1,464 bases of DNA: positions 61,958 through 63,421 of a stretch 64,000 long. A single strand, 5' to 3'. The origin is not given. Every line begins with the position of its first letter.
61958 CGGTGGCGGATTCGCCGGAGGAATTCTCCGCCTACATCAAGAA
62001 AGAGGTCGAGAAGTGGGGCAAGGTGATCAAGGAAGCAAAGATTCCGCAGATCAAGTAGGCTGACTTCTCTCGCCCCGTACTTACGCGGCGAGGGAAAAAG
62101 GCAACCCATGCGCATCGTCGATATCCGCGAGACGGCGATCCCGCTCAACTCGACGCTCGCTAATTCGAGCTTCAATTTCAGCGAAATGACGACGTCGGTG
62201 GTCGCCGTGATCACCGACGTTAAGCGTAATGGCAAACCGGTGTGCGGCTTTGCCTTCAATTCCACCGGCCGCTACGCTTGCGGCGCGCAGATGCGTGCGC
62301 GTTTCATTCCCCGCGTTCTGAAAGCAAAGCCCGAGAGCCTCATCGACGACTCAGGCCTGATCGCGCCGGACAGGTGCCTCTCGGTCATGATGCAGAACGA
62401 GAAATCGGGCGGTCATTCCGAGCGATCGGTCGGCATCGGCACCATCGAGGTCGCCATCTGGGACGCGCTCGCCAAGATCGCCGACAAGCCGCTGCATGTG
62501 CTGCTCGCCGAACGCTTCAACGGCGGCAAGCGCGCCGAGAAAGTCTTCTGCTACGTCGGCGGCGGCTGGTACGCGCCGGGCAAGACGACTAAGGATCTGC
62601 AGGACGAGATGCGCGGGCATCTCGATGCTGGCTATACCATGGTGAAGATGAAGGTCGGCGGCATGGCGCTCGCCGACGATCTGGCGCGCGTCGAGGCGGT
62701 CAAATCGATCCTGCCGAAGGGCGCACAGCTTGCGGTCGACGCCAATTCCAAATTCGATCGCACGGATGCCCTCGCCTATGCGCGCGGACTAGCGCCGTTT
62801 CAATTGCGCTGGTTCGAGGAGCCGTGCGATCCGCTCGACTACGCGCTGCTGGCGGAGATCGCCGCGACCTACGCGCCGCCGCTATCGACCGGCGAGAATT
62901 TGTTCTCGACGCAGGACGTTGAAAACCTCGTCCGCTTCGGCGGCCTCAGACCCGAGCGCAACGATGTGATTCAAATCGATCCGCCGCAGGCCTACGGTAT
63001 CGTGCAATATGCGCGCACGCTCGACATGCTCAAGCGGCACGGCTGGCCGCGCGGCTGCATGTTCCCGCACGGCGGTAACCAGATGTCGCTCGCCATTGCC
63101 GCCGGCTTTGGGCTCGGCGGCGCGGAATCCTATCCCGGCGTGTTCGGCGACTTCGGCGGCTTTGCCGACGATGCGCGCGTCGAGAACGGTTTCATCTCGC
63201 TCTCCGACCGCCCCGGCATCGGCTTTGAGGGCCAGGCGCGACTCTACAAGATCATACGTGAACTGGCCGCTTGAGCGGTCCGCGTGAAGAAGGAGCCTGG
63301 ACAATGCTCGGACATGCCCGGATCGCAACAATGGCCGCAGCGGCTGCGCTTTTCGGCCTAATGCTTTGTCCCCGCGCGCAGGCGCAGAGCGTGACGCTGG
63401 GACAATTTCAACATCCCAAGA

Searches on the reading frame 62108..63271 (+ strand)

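Call 51: search_protein_families(library=pfam, proteins=[window:62108-63271:+], max_evalue=0.00001)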
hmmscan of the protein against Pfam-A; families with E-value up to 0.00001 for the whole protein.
window:62108-63271:+ (388 aa): 1 family
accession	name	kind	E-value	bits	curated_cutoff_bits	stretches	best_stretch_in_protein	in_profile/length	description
PF13378.12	MR_MLE_C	-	1.4e-37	130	29.4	1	164-374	2-214/219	Enolase C-terminal domain-like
